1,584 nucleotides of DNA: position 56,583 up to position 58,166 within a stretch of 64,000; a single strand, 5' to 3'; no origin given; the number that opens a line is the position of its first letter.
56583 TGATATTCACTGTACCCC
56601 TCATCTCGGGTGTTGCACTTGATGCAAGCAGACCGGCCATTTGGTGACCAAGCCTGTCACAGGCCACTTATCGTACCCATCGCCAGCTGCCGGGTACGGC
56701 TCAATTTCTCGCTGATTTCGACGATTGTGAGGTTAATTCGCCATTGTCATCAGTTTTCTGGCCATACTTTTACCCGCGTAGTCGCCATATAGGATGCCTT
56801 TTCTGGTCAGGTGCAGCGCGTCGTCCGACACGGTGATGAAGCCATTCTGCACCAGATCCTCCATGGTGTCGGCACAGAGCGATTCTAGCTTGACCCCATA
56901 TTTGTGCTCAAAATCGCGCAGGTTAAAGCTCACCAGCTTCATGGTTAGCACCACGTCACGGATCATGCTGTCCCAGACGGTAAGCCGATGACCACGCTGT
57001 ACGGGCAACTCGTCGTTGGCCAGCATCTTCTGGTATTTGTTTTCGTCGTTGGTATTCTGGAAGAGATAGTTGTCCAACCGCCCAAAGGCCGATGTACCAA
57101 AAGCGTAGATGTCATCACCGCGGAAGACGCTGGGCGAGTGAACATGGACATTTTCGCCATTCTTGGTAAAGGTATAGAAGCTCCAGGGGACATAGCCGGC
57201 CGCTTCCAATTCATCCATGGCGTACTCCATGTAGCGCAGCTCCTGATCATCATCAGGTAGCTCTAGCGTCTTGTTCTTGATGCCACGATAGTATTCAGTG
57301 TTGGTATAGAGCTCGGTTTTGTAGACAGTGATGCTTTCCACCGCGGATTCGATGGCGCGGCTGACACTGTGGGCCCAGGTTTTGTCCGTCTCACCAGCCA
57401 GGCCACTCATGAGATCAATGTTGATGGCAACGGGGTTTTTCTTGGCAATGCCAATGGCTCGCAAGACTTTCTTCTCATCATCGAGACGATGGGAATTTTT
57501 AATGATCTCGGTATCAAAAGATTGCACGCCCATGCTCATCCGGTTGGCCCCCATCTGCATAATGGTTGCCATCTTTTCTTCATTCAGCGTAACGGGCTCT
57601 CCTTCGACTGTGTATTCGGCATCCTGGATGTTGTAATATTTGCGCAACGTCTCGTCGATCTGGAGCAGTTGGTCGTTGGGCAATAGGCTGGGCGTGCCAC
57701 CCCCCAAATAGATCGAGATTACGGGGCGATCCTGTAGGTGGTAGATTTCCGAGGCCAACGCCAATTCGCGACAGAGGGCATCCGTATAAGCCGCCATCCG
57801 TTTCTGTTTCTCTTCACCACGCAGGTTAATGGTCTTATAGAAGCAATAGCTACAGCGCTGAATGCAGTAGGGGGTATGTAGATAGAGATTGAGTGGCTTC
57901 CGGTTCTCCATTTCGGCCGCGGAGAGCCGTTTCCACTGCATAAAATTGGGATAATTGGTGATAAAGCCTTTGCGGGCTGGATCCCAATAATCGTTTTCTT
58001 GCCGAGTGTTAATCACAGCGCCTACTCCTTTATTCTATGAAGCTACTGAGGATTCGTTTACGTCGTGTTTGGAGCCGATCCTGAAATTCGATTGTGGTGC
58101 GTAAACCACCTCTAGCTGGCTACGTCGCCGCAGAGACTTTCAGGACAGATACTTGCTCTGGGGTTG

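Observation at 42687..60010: Orphan ligase / carrier protein / radical-SAM / reductase gene cluster without KS or condensation domains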

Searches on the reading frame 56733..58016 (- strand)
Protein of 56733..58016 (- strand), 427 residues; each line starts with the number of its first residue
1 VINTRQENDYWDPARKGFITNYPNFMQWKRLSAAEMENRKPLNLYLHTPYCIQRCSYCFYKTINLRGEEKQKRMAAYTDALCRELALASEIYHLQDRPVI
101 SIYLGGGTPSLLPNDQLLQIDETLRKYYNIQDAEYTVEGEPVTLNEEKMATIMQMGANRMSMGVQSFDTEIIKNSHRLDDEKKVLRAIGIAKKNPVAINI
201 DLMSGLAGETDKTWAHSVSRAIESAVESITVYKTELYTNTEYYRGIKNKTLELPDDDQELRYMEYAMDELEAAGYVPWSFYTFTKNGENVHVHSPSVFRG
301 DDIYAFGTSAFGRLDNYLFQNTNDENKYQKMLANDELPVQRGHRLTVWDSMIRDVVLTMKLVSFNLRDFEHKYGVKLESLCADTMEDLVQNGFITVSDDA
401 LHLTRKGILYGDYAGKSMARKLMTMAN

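Call 3: search_protein_families(library=pfam, proteins=[window:56733-58016:-], max_evalue=0.01)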
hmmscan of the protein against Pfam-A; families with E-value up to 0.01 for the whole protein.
window:56733-58016:- (427 aa): 2 families
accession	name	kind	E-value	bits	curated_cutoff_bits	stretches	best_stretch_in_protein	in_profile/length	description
PF04055.27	Radical_SAM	-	1e-18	68.5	29.5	1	46-218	2-163/166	Radical SAM superfamily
PF06969.22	HemN_C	-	3.5e-07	30.6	24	1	356-409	12-66/67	HemN C-terminal domain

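Call 6: search_protein_families(library=ncbifam, proteins=[window:56733-58016:-], max_evalue=0.001)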
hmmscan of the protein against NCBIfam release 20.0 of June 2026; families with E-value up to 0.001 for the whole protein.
window:56733-58016:- (427 aa): 24 families
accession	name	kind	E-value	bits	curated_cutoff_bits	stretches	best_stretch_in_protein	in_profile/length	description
TIGR04107.1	rSAM_HutW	equivalog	2.1e-64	217.9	400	1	27-409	27-405/419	heme anaerobic degradation radical SAM methyltransferase ChuW/HutW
TIGR00539.1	hemN_rel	equivalog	3.4e-55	187.6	205.4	1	43-407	2-358/361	radical SAM family heme chaperone HemW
TIGR00538.1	hemN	equivalog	5e-54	183.8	324.95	1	31-409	40-429/454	oxygen-independent coproporphyrinogen III oxidase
NF006067.1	PRK08208.1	equivalog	7.3e-52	176.7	380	1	26-419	19-415/427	STM4012 family radical SAM protein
NF006385.0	PRK08629.1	equivalog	7.8e-39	133.7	355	1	35-408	46-403/439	coproporphyrinogen III oxidase family protein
TIGR03994.1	rSAM_HemZ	equivalog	1.7e-36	126.2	321.4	1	35-288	78-331/401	coproporphyrinogen dehydrogenase HemZ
NF005133.0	PRK06582.1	equivalog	4.4e-35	121.4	597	1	41-413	11-383/390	coproporphyrinogen III oxidase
NF006064.0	PRK08207.2-2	equivalog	2.4e-34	119.2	504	1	36-282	139-382/465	coproporphyrinogen III oxidase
NF004567.0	PRK05904.1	equivalog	1.7e-29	103.1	355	1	38-336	3-292/353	coproporphyrinogen III oxidase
NF006061.0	PRK08207.1-4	equivalog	2.2e-24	86.1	702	1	41-282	173-414/501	coproporphyrinogen III oxidase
NF006060.0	PRK08207.1-3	equivalog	2e-22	79.6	653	1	38-267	146-378/477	coproporphyrinogen III oxidase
NF006066.0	PRK08207.2-5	equivalog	1.2e-17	63.7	1117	1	42-233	191-383/518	coproporphyrinogen III oxidase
NF006062.0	PRK08207.1-5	equivalog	1.3e-16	60.5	1007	1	40-255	147-365/476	coproporphyrinogen III oxidase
NF006065.0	PRK08207.2-4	equivalog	9e-16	57.9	922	1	43-283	170-413/484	coproporphyrinogen III oxidase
NF006059.0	PRK08207.1-1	equivalog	1.9e-15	56.6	1012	1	42-282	172-412/496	coproporphyrinogen III oxidase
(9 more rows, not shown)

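Call 7: find_encoding_contigs(protein=window:56733-58016:-, flank=10000, max_places=6)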
Protein window:56733-58016:- (427 aa): no gene with exactly this product is on record in the collection.

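Call 9: find_homologous_proteins(query=window:56733-58016:-, max_evalue=1e-20)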
Query window:56733-58016:- (427 aa): 3009 proteins with E <= 1e-20 among 8000 candidates; the best 120 are listed.
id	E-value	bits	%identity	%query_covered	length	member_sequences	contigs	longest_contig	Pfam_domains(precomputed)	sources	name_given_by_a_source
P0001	8.0e-291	982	100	100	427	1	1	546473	PF04055.28,PF06969.23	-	-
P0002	4.8e-259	878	88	100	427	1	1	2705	PF04055.28,PF06969.23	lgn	-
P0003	2.0e-246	836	84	100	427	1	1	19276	PF04055.28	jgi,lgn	-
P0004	8.5e-245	831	83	100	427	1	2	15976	PF04055.28,PF06969.23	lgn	-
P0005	1.5e-242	823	82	100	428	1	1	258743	PF04055.28,PF06969.23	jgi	-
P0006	1.1e-241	820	82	100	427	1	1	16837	PF04055.28,PF06969.23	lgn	-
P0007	3.5e-237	806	81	100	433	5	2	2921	PF04055.28,PF06969.23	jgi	jgi:oxygen-independent coproporphyrinogen III oxidase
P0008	1.6e-234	797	79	100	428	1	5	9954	PF04055.28,PF06969.23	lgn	-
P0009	3.9e-231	786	80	100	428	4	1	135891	PF04055.28,PF06969.23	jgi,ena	-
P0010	7.5e-230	781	78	100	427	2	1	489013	PF04055.28,PF06969.23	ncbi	-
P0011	1.5e-218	744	74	100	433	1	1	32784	PF04055.28,PF06969.23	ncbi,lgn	ncbi:MAG: coproporphyrinogen-III oxidase family protein [Myxococcota bacterium]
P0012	9.9e-215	732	72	100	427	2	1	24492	PF04055.28,PF06969.23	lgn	-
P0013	2.5e-199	681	67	100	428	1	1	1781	PF04055.28,PF06969.23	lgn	-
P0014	1.2e-191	656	66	100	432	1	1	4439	PF04055.28,PF06969.23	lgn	-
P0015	5.8e-189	647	65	100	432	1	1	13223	PF04055.28,PF06969.23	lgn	-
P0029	4.3e-184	631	64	100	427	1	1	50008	PF04055.28,PF06969.23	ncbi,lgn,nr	ncbi:MAG: radical SAM family heme chaperone HemW [Chloroflexaceae bacterium]|nr:radical SAM family h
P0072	2.6e-164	566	58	99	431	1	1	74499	PF04055.28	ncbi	-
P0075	4.1e-161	555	56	100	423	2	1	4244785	PF04055.28,PF06969.23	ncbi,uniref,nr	ncbi:Fe-S oxidoreductase, coproporphyrinogen III oxidase [Beggiatoa alba B18LD]|uniref:Fe-S oxidored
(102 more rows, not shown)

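Call 10: find_encoding_contigs(protein=P0075, flank=10000, max_places=2)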
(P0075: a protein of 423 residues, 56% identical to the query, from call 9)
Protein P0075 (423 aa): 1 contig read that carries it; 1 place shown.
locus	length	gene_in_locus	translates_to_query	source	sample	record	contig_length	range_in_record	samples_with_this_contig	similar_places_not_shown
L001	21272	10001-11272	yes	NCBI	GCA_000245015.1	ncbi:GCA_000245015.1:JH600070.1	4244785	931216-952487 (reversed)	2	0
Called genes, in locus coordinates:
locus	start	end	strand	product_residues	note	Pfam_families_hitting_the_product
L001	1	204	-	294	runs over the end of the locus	PF01488:Shikimate_DH, PF02826:2-Hacid_dh_C, PF03446:NAD_binding_2, PF03807:F420_oxidored, PF14833:NAD_binding_11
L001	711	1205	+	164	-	PF13689:DUF4154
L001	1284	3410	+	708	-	PF17152:CHASE8 (weak), PF00672:HAMP, PF00990:GGDEF, PF00563:EAL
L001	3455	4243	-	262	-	PF00106:adh_short, PF13561:adh_short_C2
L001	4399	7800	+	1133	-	PF00072:Response_reg, PF00989:PAS, PF13426:PAS_9, PF08448:PAS_4, PF08447:PAS_3, PF00512:HisKA, PF02518:HATPase_c, PF00072:Response_reg, +8 more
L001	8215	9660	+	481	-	PF00501:AMP-binding, PF13193:AMP-binding_C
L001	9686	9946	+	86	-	PF00550:PP-binding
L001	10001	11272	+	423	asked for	PF04055:Radical_SAM, PF06969:HemN_C (weak)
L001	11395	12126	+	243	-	PF03567:Sulfotransfer_2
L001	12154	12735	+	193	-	PF01947:Rv2949c-like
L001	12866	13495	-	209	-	PF14235:DUF4337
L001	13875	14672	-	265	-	PF07238:PilZ, PF00293:NUDIX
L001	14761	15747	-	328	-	PF03747:ADP_ribosyl_GH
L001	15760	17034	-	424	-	PF00512:HisKA, PF02518:HATPase_c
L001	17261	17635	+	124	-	PF01329:Pterin_4a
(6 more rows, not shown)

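Call 11: find_encoding_contigs(protein=P0029, flank=10000, max_places=2)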
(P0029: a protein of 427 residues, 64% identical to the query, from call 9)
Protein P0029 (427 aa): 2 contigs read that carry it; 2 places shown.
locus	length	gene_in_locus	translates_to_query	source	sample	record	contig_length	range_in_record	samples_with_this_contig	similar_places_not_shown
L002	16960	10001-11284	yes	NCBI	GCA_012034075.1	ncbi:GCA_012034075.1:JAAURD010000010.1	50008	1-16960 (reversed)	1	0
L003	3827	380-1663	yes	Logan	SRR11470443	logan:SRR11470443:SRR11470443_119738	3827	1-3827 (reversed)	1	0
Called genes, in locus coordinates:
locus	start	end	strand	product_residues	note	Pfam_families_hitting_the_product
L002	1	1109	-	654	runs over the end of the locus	PF12911:OppC_N, PF00528:BPD_transp_1, PF00005:ABC_tran, PF08352:oligo_HPY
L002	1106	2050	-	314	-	PF19300:BPD_transp_1_N, PF00528:BPD_transp_1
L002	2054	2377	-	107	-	-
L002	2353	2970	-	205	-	PF00496:SBP_bac_5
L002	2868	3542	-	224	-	PF00496:SBP_bac_5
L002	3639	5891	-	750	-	PF00122:E1-E2_ATPase, PF00702:Hydrolase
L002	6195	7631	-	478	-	PF00890:FAD_binding_2 (faint), PF01266:DAO (weak), PF01494:FAD_binding_3, PF01946:Thi4 (faint), PF04820:Trp_halogenase, PF12831:FAD_oxidored, PF13450:NAD_binding_8 (weak), PF04820:Trp_halogenase, +1 more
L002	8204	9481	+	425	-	PF00501:AMP-binding, PF13193:AMP-binding_C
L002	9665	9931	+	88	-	PF00550:PP-binding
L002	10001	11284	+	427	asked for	PF04055:Radical_SAM, PF06969:HemN_C (weak)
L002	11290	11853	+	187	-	PF01947:Rv2949c-like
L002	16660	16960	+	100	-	?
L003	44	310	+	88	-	PF00550:PP-binding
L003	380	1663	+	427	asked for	PF04055:Radical_SAM, PF06969:HemN_C (weak)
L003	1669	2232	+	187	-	PF01947:Rv2949c-like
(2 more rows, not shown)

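Call 12: find_encoding_contigs(protein=P0010, flank=10000, max_places=2)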
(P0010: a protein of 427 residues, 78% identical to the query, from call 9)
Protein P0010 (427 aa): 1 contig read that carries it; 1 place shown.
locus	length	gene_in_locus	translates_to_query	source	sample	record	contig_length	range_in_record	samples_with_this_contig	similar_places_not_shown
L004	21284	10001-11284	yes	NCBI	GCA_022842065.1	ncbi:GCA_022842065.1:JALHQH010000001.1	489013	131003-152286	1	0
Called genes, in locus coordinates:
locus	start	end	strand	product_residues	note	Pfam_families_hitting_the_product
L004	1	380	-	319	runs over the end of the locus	PF03704:BTAD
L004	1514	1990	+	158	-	-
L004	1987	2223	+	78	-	PF00535:Glycos_transf_2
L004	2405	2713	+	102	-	-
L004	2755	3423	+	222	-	PF13641:Glyco_tranf_2_3 (weak), PF00535:Glycos_transf_2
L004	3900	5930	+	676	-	PF03704:BTAD, PF00931:NB-ARC, PF13191:AAA_16, PF05729:NACHT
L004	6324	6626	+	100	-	PF00122:E1-E2_ATPase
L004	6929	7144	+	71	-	-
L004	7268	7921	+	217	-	PF01947:Rv2949c-like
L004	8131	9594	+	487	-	PF00501:AMP-binding, PF13193:AMP-binding_C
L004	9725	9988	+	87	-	PF00550:PP-binding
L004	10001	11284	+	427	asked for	PF04055:Radical_SAM, PF06969:HemN_C (faint)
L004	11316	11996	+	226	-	PF03567:Sulfotransfer_2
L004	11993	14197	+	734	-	PF00122:E1-E2_ATPase, PF00702:Hydrolase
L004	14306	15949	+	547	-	PF01266:DAO, PF04820:Trp_halogenase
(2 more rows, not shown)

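Call 18: find_related_loci(query=A1, collection=genome_contigs, flank=10000)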
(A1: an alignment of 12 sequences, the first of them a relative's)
Query A1 (427 aa) in genome_contigs; peptide patterns used: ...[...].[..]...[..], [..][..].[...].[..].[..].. (x = any residue, [..] = any of these).
600 stretches matched a pattern (row limit reached: there are more); 595 encode a relative of the query (tblastn E <= 1e-3); the best 80 are kept; 80 distinct loci.
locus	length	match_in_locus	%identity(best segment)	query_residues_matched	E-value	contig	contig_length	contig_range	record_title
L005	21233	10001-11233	53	13-425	9e-151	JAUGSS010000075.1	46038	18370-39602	MAG: Methylococcaceae bacterium isolate ZUGMOB10 c_000000003940, whole genome shotgun sequence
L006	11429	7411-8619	52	15-418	2e-142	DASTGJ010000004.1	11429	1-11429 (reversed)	MAG TPA_asm: Kofleriaceae bacterium isolate SMAG_U27 k141_291216, whole genome shotgun sequence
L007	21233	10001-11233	42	14-425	6e-114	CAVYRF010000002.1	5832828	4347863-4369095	MAG: uncultured Acidobacteriota bacterium isolate MFD00964.bin.1.74 genome assembly, contig: contig_5274, whole genome s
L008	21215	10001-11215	37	14-419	1e-94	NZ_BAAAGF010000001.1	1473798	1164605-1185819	Gaetbulibacter jejuensis strain JCM 15976 sequence01, whole genome shotgun sequence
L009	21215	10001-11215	38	13-419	2e-93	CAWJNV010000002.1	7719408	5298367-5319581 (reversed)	MAG: uncultured Sphingobacteriales bacterium isolate MFD02840.bin.1.97 genome assembly, contig: contig_9525, whole genom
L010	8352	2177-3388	32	18-412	6e-67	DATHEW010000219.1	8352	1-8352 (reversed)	MAG TPA_asm: Candidatus Acidoferrum sp. isolate SMAG_U12431 k141_876070, whole genome shotgun sequence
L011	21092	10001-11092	28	45-412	8e-45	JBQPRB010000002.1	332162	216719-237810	Jeotgalibaca sp. A122 Scaffold2, whole genome shotgun sequence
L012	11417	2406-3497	31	39-408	2e-44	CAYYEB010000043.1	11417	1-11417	MAG TPA_asm: uncultured Lachnospiraceae bacterium isolate SRP350583_co1_320 genome assembly, contig: NODE_9633_length_11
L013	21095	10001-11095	28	40-408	6e-44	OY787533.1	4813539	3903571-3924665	MAG: uncultured Acidaminobacter sp. isolate 16f456b3-4aed-4148-9b34-dd28ef85fd30 genome assembly, chromosome: 1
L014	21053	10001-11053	30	43-412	5e-44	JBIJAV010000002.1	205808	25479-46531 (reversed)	MAG: Terrimicrobiaceae bacterium isolate ME2006-08-01D12_3300042387_group2_bin74 Rohwer_bin2586_scaffold_5_c1, whole gen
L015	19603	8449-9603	27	8-412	2e-43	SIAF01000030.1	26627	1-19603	MAG: Planctomycetaceae bacterium isolate Baikal-deep-G167 BACOMB-C8368, whole genome shotgun sequence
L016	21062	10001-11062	29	44-408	5e-42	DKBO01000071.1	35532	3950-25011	MAG TPA_asm: Nitrospiraceae bacterium UBA6898 UBA6898_contig_5005, whole genome shotgun sequence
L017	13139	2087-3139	28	43-412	6e-42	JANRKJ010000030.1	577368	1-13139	MAG: Terrimicrobiaceae bacterium isolate bins.495 k141_4080876, whole genome shotgun sequence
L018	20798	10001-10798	33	41-314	2e-41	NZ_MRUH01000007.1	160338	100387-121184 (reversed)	Teredinibacter waterburyi strain Bs02 Contig7.1, whole genome shotgun sequence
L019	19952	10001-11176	26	43-420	3e-41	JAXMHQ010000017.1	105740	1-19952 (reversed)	MAG: Verrucomicrobiota bacterium isolate STL-VER8 C4.26.fa-17, whole genome shotgun sequence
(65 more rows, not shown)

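Call 19: find_encoding_contigs(protein=P0005, flank=10000, max_places=2)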
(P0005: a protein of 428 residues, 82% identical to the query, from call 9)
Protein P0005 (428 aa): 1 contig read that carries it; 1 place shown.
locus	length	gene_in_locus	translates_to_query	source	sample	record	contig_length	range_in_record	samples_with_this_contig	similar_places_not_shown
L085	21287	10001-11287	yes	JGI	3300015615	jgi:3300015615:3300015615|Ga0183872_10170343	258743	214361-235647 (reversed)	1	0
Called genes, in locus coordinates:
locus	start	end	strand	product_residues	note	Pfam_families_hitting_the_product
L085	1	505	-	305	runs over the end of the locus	PF01063:Aminotran_4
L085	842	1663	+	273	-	-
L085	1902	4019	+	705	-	PF00122:E1-E2_ATPase, PF00702:Hydrolase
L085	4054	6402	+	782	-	PF00932:LTD (weak), PF13091:PLDc_2, PF14520:HHH_5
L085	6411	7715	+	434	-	-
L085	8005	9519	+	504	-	PF00501:AMP-binding, PF13193:AMP-binding_C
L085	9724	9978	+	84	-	PF00550:PP-binding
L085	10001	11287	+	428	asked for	PF04055:Radical_SAM, PF06969:HemN_C (weak)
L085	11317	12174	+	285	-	-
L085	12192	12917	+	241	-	PF03567:Sulfotransfer_2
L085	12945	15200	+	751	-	PF00122:E1-E2_ATPase, PF00702:Hydrolase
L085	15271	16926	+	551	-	PF04820:Trp_halogenase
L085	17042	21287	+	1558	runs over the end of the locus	PF00668:Condensation, PF00501:AMP-binding, PF13193:AMP-binding_C, PF00550:PP-binding, PF00668:Condensation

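Call 20: find_encoding_contigs(protein=P0009, flank=10000, max_places=2)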
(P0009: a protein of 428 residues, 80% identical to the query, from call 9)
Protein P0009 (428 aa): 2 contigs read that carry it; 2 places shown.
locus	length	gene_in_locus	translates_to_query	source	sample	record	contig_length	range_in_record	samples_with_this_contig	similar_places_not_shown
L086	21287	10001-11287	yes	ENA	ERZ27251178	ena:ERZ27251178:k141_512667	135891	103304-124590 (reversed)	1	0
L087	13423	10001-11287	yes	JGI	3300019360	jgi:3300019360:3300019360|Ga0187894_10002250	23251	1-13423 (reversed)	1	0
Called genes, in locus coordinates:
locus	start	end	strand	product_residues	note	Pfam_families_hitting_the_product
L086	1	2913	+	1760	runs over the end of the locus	PF00109:ketoacyl-synt, PF02801:Ketoacyl-synt_C, PF16197:KAsynt_C_assoc, PF22336:RhiE-like_linker, PF22621:CurL-like_PKS_C, PF00698:Acyl_transf_1, PF21089:PKS_DH_N, PF14765:PS-DH, +3 more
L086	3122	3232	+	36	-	-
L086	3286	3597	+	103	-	PF08241:Methyltransf_11, PF08242:Methyltransf_12, PF13649:Methyltransf_25, PF13847:Methyltransf_31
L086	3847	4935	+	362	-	-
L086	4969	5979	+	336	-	PF05185:PRMT5, PF06325:PrmA (weak), PF12847:Methyltransf_18 (weak), PF08241:Methyltransf_11 (weak), PF13649:Methyltransf_25 (weak)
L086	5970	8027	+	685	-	PF00122:E1-E2_ATPase, PF00702:Hydrolase, PF13419:HAD_2 (weak)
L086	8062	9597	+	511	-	PF00501:AMP-binding, PF13193:AMP-binding_C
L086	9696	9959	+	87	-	PF00550:PP-binding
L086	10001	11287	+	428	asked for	PF04055:Radical_SAM, PF06969:HemN_C (weak)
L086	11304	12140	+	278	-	-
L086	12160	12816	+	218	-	PF03567:Sulfotransfer_2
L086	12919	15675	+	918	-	PF00884:Sulfatase, PF16347:SGSH_C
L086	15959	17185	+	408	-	PF01370:Epimerase, PF07993:NAD_binding_4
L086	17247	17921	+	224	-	-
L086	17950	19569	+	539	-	PF00221:Lyase_aromatic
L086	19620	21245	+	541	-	PF05935:Arylsulfotrans, PF14269:Arylsulfotran_2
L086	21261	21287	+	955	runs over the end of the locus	PF00501:AMP-binding, PF13193:AMP-binding_C, PF00550:PP-binding (weak), PF06500:FrsA-like, PF00561:Abhydrolase_1 (weak), PF12146:Hydrolase_4 (weak), PF12697:Abhydrolase_6 (weak), PF00326:Peptidase_S9 (weak)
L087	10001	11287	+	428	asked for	PF04055:Radical_SAM, PF06969:HemN_C (weak)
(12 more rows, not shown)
